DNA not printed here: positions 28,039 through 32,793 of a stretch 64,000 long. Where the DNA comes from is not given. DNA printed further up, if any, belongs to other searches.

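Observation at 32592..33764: HTH-fused calcineurin-like metallophosphoesterase inserted between the gpI-like and gpJ-like tail genes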

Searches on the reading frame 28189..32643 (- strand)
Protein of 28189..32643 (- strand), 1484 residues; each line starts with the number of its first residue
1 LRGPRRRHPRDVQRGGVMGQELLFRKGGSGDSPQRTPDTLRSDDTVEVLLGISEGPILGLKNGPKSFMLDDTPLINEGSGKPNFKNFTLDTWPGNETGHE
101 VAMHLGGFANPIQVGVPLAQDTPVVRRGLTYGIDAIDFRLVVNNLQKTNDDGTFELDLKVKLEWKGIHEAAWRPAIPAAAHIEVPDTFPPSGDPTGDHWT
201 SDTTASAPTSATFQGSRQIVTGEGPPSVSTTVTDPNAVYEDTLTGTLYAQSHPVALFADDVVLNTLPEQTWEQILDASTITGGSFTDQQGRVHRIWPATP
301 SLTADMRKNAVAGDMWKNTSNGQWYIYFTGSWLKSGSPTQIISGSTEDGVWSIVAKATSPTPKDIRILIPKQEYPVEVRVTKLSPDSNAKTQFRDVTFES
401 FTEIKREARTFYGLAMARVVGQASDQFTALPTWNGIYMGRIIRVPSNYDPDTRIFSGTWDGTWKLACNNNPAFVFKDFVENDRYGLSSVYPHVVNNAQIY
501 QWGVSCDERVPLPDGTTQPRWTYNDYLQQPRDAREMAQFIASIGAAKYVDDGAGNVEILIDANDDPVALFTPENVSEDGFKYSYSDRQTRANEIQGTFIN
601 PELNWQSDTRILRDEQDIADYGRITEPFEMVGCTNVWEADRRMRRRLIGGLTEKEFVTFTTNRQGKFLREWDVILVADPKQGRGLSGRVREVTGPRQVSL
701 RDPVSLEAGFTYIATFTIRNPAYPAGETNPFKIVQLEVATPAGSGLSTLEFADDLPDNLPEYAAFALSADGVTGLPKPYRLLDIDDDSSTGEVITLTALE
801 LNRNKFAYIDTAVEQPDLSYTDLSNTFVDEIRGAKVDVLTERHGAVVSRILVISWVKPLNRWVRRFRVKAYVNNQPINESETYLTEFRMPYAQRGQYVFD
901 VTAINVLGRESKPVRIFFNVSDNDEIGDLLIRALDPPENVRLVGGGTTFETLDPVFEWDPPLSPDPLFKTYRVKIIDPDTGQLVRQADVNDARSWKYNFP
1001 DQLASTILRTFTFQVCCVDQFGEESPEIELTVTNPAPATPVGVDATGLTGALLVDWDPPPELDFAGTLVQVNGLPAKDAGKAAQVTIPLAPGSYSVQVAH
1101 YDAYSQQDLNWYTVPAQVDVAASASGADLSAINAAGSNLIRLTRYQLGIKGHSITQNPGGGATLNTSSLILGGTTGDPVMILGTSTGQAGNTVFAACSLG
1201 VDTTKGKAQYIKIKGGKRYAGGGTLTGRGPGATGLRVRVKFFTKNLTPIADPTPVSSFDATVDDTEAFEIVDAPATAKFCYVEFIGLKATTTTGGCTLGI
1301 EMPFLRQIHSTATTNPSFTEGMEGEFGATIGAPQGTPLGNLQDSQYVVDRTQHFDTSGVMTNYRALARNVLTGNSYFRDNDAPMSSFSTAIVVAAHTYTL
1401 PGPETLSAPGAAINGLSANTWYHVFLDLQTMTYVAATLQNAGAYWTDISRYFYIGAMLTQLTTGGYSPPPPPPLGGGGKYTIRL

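Call 5: search_protein_families(library=pfam, proteins=[window:28189-32643:-], max_evalue=0.01)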
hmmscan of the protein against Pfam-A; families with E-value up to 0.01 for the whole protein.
window:28189-32643:- (1484 aa): 2 families
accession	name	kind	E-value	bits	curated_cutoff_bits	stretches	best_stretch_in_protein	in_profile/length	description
PF24801.1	FNIII-A_GpJ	-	4e-12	46.8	27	2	347-405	67-124/126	Tip attachment protein J,FNIII-A domain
PF13550.12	Phage-tail_3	-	3.3e-11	43.8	23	1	529-692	2-162/164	Putative phage tail protein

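Call 6: search_protein_families(library=phrogs, proteins=[window:28189-32643:-], max_evalue=0.001)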
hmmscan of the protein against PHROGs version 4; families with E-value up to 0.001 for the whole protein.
window:28189-32643:- (1484 aa): 14 families
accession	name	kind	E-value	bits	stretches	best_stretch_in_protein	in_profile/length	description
phrog_31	-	tail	1.7e-137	461.3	2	346-1037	403-1063/1565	central tail fiber J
phrog_1727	-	tail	5.6e-92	310.1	2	353-908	161-700/1174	tail protein and host specificity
phrog_2589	-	tail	1.7e-79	268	2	352-913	162-701/3686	tail protein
phrog_2148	-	tail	1.4e-37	130.4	1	453-920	3-453/901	tail fiber protein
phrog_10652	-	unknown function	2.1e-31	110.3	1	444-693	1-254/328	-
phrog_7997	-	tail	4.2e-31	109.2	1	497-913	5-406/589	tail protein and host specificity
phrog_14774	-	unknown function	5.4e-21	75.7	1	373-525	57-210/212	-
phrog_15723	-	unknown function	9.2e-14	52.6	1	478-642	5-173/223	-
phrog_4346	-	unknown function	3.2e-10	40.1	1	27-153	5-129/600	-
phrog_469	-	tail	7.6e-10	38.5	1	563-717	658-808/903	tail protein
phrog_37728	-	unknown function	7.3e-09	34.3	0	777-921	423-559/1894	-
phrog_10903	-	unknown function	8.6e-07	28.7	0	554-643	27-114/954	-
phrog_25032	-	unknown function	4.3e-05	22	1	994-1072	656-735/1978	-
phrog_30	-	tail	4.4e-05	24.1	0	364-471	165-273/544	minor tail protein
